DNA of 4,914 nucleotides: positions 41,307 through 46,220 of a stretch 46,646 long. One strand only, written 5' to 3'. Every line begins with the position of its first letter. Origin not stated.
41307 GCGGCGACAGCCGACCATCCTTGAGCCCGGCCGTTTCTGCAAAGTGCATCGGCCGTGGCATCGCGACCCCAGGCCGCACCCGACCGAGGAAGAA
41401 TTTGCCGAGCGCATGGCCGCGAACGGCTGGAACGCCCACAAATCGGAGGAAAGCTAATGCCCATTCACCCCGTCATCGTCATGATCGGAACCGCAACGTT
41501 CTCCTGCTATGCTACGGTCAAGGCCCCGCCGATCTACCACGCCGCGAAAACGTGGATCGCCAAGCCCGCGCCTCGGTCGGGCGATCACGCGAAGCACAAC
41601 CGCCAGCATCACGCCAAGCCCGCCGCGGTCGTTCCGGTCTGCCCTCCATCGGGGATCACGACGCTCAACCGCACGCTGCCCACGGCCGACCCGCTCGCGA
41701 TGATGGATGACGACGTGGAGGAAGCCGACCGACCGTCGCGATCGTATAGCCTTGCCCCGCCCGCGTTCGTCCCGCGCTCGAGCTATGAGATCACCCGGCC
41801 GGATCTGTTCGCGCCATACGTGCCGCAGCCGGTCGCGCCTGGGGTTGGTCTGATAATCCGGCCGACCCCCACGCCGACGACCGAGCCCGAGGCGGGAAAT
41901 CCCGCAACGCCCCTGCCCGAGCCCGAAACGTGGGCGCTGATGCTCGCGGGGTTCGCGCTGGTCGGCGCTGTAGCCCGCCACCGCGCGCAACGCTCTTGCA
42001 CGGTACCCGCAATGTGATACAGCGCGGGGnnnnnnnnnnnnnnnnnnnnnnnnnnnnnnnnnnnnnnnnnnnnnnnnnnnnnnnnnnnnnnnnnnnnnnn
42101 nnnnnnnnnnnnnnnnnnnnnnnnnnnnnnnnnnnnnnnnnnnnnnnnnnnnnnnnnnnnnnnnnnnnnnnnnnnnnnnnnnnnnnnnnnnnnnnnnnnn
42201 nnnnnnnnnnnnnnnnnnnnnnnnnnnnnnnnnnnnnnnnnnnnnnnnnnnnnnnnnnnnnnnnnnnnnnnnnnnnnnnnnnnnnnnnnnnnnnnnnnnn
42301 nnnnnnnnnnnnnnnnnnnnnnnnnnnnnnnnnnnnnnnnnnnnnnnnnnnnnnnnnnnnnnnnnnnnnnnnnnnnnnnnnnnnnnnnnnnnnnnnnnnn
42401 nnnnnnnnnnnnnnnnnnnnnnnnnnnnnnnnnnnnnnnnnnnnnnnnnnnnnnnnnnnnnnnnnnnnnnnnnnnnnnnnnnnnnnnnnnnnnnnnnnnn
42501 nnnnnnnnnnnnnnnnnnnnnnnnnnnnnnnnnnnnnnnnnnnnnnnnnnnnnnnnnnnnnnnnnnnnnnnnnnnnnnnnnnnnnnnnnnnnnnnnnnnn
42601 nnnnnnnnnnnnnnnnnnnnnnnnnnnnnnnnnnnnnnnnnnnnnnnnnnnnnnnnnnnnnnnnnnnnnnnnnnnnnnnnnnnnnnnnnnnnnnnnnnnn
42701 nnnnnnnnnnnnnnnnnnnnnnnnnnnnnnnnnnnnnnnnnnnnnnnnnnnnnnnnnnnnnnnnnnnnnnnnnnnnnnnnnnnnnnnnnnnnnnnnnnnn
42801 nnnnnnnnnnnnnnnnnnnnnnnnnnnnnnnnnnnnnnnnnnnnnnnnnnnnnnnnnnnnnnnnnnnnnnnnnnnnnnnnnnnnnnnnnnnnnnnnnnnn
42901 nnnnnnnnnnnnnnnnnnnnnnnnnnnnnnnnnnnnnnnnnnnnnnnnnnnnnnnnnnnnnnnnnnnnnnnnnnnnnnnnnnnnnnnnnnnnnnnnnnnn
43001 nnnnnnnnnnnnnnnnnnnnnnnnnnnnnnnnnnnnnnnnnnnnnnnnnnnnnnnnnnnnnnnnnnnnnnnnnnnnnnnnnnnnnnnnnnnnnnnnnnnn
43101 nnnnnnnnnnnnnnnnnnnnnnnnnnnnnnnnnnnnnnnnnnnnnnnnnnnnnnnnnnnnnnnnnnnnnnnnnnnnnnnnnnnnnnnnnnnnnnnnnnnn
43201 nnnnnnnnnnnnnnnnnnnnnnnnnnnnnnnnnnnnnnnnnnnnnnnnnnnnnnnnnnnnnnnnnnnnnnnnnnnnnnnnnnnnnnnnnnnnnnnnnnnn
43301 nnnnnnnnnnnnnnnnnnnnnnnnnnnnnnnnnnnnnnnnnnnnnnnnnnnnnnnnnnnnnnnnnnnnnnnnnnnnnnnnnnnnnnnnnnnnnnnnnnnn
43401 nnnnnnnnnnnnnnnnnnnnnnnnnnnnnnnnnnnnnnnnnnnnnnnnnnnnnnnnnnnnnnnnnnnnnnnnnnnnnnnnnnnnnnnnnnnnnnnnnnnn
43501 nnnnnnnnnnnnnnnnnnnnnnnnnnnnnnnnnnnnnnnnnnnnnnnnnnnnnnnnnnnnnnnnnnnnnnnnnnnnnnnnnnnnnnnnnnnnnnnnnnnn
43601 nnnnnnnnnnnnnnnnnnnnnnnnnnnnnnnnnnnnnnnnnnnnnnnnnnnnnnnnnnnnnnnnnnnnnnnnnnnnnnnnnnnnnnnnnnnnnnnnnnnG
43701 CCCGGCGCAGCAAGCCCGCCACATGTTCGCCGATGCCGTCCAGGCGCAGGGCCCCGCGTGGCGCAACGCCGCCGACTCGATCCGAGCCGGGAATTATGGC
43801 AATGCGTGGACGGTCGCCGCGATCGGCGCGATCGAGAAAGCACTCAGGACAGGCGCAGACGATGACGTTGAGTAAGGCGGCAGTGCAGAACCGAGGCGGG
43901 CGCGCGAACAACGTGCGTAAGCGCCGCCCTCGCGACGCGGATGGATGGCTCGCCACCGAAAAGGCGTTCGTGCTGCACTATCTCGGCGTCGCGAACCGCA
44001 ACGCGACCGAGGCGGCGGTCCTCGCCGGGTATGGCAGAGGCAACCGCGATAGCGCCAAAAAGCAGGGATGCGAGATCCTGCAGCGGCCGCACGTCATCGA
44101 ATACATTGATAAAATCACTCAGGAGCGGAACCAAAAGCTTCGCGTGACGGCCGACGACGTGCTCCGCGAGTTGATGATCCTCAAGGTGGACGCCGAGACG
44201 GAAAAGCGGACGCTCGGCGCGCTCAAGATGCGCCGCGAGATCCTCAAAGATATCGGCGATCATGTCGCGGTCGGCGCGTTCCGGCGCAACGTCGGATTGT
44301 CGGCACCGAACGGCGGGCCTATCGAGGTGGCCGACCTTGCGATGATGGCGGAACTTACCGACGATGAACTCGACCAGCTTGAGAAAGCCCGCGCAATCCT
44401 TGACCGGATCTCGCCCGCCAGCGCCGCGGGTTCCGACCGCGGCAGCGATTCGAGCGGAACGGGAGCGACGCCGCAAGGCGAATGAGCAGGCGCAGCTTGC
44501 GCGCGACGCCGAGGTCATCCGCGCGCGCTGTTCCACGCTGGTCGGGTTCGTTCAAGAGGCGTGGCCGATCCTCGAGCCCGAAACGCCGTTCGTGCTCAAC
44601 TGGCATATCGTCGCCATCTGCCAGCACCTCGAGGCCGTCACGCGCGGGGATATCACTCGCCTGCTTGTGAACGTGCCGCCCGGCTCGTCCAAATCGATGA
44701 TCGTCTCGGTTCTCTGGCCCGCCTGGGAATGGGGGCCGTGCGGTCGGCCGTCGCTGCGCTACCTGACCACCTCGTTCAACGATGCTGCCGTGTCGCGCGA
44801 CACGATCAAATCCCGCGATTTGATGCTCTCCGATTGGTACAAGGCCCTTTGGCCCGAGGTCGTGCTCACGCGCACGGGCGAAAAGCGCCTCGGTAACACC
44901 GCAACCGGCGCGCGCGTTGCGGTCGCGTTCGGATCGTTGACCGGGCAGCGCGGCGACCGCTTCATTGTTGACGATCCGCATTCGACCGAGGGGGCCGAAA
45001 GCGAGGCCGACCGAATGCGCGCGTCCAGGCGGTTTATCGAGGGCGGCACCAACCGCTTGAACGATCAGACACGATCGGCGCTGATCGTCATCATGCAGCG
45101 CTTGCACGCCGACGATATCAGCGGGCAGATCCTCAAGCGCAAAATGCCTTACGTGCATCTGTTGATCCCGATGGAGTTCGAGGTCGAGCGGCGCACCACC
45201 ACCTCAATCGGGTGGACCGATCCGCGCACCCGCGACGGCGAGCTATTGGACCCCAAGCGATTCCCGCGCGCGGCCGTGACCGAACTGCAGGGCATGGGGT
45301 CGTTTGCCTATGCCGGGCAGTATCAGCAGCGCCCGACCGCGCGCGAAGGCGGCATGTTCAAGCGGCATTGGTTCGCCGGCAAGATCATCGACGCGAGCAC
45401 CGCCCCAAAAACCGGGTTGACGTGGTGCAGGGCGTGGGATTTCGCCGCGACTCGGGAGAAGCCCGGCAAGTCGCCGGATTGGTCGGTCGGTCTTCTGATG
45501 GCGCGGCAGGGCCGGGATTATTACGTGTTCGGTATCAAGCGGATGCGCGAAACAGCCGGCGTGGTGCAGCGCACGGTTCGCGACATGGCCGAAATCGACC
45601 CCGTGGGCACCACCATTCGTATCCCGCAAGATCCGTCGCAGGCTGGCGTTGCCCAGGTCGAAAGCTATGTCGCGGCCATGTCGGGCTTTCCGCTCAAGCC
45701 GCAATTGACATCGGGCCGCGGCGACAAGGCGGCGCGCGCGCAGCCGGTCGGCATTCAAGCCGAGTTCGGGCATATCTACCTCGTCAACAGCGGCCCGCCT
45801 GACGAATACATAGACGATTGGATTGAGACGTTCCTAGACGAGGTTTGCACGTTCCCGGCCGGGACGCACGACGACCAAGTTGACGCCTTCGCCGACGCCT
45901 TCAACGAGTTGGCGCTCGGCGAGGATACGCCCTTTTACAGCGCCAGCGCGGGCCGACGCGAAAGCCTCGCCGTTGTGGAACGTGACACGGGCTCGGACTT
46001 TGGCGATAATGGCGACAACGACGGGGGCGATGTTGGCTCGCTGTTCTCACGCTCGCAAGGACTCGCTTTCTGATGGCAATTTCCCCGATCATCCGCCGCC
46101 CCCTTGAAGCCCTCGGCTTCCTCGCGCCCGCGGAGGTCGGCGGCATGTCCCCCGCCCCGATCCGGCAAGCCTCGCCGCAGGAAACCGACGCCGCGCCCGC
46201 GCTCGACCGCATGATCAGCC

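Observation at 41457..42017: Phage-encoded protein ending in a PEPxxWA-type PEP-CTERM exosortase sorting signal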

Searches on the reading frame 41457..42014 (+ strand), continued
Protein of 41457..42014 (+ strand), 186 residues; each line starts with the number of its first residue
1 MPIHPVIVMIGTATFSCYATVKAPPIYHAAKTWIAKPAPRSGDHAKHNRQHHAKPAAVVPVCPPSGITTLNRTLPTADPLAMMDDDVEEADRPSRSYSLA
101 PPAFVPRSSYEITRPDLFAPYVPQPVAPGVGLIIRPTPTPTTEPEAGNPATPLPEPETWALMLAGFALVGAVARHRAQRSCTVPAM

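Call 74: search_protein_families(library=ncbifam, alignment_id=A2, max_evalue=0.01)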
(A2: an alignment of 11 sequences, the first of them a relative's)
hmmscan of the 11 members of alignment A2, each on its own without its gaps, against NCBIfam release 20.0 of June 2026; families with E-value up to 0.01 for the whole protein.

A. member 1, P0001 (186 aa): 6 families
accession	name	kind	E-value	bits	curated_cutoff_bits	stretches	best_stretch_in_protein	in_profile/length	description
NF035944.1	PEPxxWA-CTERM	domain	3.9e-11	42.6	35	1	154-176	2-24/24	PEPxxWA-CTERM sorting domain-containing protein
NF038126.1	PEP_CTERM_FxDxF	subfamily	3.1e-08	34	50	1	150-176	139-165/165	FxDxF family PEP-CTERM protein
NF038119.1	PEP_CTERM_MHFG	equivalog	5.7e-08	33.4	100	1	75-176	158-259/260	MHFG family PEP-CTERM protein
NF038129.1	PEP_NF038129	equivalog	3.2e-06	27.1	65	1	146-176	164-194/194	NF038129 family PEP-CTERM protein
NF033554.9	floc_PepA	equivalog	0.0039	17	80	1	153-177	237-259/261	flocculation-associated PEP-CTERM protein PepA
NF033947.0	PEP-cistern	hypoth_equivalog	0.0062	16.3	60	1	146-174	166-194/195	cistern family PEP-CTERM protein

B. families by the number of members that match (of 11 scanned): 12 families
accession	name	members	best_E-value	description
NF035944.1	PEPxxWA-CTERM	10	2.2e-11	PEPxxWA-CTERM sorting domain-containing protein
NF038129.1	PEP_NF038129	10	2.3e-10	NF038129 family PEP-CTERM protein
NF038126.1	PEP_CTERM_FxDxF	10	3.1e-08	FxDxF family PEP-CTERM protein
NF038119.1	PEP_CTERM_MHFG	10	5.7e-08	MHFG family PEP-CTERM protein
NF033947.0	PEP-cistern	5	0.00051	cistern family PEP-CTERM protein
NF038124.1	PEP_CTERM_TLD_A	4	0.0006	PEP_CTERM-anchored TLD domain-containing protein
TIGR02595.1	PEP_CTERM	3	3.4e-05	PEP-CTERM sorting domain-containing protein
NF038120.1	PEP_CTERM_QFxxD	3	4.4e-05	NF038120 family PEP-CTERM protein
NF041538.1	PEP_EDSA_1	3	0.001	EDSAP-1 family PEP-CTERM protein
NF033554.9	floc_PepA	2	0.0001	flocculation-associated PEP-CTERM protein PepA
NF041927.1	Xrt_dep_XDP1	1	0.007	exosortase-dependent surface protein XDP1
NF038118.1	PEP_CTERM_CCXG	1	0.0078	CCXG family PEP-CTERM protein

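Call 75: list_cluster_members(proteins=[P0004, P0007, P0008, P0009, P0010, P0013, P0015, P0018, P0020, P0027])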
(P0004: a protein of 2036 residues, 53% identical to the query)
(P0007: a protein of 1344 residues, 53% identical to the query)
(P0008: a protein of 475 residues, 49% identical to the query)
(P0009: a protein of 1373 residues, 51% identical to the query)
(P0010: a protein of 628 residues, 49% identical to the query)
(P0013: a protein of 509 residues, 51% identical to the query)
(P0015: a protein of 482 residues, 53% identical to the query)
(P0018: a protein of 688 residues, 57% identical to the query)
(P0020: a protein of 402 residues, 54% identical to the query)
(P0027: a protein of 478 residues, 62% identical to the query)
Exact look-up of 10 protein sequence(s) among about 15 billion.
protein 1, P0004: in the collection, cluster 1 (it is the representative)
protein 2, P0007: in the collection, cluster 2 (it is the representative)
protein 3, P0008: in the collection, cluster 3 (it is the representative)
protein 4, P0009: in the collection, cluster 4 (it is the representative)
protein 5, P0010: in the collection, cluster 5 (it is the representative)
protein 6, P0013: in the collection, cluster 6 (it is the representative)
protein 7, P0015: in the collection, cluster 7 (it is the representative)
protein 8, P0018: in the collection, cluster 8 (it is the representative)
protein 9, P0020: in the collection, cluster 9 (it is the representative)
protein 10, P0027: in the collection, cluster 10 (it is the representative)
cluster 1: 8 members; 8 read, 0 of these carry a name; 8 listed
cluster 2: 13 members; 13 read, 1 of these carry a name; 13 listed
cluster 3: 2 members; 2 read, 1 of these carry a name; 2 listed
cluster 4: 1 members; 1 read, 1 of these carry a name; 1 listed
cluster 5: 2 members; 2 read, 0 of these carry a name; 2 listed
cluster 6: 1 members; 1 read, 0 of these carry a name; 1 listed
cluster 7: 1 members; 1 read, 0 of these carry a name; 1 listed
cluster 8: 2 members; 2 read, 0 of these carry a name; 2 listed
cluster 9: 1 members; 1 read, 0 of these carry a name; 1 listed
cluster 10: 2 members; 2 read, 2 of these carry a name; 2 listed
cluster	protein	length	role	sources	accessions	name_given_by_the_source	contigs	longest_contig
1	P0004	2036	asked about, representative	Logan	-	-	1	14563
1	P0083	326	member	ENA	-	-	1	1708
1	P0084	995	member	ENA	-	-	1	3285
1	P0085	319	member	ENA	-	-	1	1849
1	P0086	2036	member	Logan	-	-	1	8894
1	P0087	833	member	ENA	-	-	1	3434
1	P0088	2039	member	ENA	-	-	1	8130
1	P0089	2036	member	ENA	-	-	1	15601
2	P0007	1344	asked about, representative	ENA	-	-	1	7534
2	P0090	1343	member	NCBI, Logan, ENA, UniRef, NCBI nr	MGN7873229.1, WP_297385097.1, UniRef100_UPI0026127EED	PEP-CTERM sorting domain-containing protein [Roseateles sp. 22389] | PEP-CTERM sorting domain-containing protein n=1 Tax=Roseateles sp. 22389 TaxID=3453916 ... | PEP-CTERM sorting domain-containing protein [uncultured Roseateles sp.]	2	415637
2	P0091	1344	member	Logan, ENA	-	-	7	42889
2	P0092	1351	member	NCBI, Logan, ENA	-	-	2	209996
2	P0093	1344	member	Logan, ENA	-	-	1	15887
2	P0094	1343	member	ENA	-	-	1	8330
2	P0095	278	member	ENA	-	-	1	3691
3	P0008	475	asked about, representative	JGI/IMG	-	hypothetical protein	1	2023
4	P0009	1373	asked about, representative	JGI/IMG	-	hypothetical protein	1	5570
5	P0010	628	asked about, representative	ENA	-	-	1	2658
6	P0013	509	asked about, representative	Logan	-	-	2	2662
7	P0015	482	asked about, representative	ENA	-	-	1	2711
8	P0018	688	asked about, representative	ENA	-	-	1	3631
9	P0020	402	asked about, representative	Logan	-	-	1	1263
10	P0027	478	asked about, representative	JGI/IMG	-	hypothetical protein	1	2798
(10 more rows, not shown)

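Call 78: search_protein_families(library=padloc, proteins=[window:41457-42014:+], max_evalue=0.01)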
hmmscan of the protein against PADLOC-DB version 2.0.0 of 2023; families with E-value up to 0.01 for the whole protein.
window:41457-42014:+ (186 aa): 0 families

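Call 79: search_solved_structures(query=A2, max_evalue=1)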
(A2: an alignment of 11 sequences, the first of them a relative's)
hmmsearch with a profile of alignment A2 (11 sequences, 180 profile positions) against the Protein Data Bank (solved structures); distinct sequences matched with E-value up to 1: 4.
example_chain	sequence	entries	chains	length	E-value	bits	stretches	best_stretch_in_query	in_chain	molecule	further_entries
8x2k_A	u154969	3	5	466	0.14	15.8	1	107-158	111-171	Soluble cytochrome b562,G-protein coupled receptor 3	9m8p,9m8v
2w0c_P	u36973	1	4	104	0.21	15.1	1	102-171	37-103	PROTEIN P3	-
9m88_A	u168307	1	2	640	0.28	14.7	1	109-158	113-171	GPR3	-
5a2t_A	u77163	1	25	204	0.45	14.1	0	118-152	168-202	COAT PROTEIN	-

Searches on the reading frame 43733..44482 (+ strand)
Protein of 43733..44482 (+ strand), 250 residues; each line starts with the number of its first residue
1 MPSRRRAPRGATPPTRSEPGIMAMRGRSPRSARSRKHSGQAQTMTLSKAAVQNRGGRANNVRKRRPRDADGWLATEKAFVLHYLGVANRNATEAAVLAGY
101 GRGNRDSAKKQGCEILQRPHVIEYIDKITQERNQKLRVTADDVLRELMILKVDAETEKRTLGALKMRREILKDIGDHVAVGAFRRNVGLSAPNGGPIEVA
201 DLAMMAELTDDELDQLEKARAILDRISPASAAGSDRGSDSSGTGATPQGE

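Call 10: search_protein_families(library=phrogs, proteins=[window:43733-44482:+], max_evalue=0.001)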
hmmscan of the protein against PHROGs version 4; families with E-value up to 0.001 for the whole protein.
window:43733-44482:+ (250 aa): 4 families
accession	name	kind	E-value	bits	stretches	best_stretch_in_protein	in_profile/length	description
phrog_51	-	head and packaging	1e-17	65.8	1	38-188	55-221/261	terminase small subunit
phrog_2606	-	head and packaging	3.1e-10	40.9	1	74-148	91-161/310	terminase small subunit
phrog_17390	-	unknown function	5.9e-08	33.4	1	77-131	8-57/69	-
phrog_641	-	head and packaging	0.00036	22.1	1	87-138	16-64/162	terminase small subunit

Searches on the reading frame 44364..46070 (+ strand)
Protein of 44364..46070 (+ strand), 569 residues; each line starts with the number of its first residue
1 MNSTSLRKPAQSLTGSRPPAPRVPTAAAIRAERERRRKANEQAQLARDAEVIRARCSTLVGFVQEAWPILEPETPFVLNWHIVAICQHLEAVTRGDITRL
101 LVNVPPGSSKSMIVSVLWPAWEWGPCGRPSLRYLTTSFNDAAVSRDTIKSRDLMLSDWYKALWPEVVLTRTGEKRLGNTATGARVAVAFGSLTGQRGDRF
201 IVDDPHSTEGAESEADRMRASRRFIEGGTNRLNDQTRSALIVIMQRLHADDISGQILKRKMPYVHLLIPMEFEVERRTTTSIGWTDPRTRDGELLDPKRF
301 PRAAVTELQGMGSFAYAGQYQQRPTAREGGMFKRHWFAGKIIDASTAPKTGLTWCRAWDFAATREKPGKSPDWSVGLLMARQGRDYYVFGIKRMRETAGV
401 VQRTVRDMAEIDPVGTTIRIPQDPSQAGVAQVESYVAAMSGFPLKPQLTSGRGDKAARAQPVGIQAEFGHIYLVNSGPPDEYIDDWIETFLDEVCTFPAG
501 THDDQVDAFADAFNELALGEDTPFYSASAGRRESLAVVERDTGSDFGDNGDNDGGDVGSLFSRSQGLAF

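Call 8: search_protein_families(library=phrogs, proteins=[window:44364-46070:+], max_evalue=0.00001)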
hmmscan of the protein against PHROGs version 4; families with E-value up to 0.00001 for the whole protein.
window:44364-46070:+ (569 aa): 6 families
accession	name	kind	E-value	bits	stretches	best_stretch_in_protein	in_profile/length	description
phrog_38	-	head and packaging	1.2e-72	246.7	1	30-538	242-719/760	terminase large subunit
phrog_979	-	head and packaging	1.9e-37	130.3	1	317-520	403-603/642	terminase large subunit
phrog_4758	-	head and packaging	1.4e-34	120.5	1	41-272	5-233/243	terminase large subunit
phrog_12171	-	head and packaging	8.5e-21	75.1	1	416-522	5-101/110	terminase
phrog_5573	-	head and packaging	1.3e-19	71.6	1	290-520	22-238/250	terminase large subunit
phrog_9453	-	head and packaging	6.3e-13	49.8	1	328-514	9-208/233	terminase large subunit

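Call 22: search_dna_similar(query=window:44364-46070:+, collection=phages, mode=protein, max_rows=15)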
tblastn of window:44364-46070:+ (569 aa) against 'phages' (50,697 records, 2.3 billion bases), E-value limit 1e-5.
Records with a match: 2433; places in all: 2436; records where one place covers at least 80% of the query: 575.
Best place of each record, by identity: <60% 2433.
By first word of the organism name: Escherichia 562; Klebsiella 407; Pseudomonas 229; Vibrio 209; Salmonella 104; Microbacterium 81; Acinetobacter 75; Mycobacterium 60; Erwinia 55; Shigella 54; and 88 more.
By host as written in the record: - 340; Klebsiella pneumoniae 175; Escherichia coli 158; Pseudomonas aeruginosa 74; Escherichia coli K-12 MG1655 73; Escherichia coli DSM 12242 43; Mycobacterium smegmatis mc2 155 37; Acinetobacter baumannii 33; and 593 more.
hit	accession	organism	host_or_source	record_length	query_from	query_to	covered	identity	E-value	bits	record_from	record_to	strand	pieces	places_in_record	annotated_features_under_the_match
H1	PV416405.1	Erythrobacter phage ZS04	Erythrobacter sp. JL475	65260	48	516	82%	45.6%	2e-123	406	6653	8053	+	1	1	terminase large subunit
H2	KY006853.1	Erythrobacter phage vB_EliS_R6L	Erythrobacter litoralis DSM 8509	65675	48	516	82%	45.2%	2e-121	400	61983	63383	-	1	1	terminase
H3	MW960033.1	Rhizobium phage RHph_X3_2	Sinorhizobium americanum X3_2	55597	46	517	83%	43.1%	1e-112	374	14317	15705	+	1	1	terminase large subunit protein | terminase small subunit protein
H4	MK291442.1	Paracoccus phage vB_PkoS_Pkon1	Paracoccus kondratievae NCIMB 13773T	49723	44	518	83%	39.1%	1e-90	311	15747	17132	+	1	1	terminase large subunit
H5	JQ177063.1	Aeromonas phage vB_AsaM-56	Aeromonas salmonicida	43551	50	516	82%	39.2%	6e-87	300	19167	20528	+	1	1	putative TerL large-subunit terminase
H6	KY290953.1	Aeromonas phage 51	Aeromonas salmonicida HER1108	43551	50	516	82%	39.2%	6e-87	300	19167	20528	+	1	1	terminase large subunit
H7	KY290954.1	Aeromonas phage 56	Aeromonas salmonicida HER1084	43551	50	516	82%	39.2%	6e-87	300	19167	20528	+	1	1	terminase large subunit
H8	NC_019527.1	Aeromonas phage vB_AsaM-56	Aeromonas salmonicida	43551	50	516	82%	39.2%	6e-87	300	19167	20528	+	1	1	terminase large subunit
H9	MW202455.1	Caudoviricetes sp.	Manatee Spring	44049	48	525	84%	37.1%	8e-76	268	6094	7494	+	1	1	large terminase | terminase small subunit | hypothetical protein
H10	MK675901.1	Shewanella phage S0112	Shewanella indica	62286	59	514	80%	38.2%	4e-96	327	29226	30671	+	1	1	terminase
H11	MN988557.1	Rhizobium phage RHph_Y52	Rhizobium phaseoli IE6794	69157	53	512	81%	37.6%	4e-76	269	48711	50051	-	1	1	terminase large subunit protein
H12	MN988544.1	Rhizobium phage RHph_Y21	Rhizobium phaseoli N841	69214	53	512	81%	37.6%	4e-76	269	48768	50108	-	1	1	terminase large subunit protein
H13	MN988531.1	Rhizobium phage RHph_Y5A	Rhizobium phaseoli N161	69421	53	512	81%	37.6%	5e-76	268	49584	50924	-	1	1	terminase large subunit protein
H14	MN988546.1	Rhizobium phage RHph_Y2_4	Rhizobium phaseoli Y2_4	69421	53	512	81%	37.6%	5e-76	268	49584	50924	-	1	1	terminase large subunit protein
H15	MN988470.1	Rhizobium phage RHph_TM3_3_9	Rhizobium etli T3_9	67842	53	512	81%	37.6%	5e-76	268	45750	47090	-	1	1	terminase large subunit protein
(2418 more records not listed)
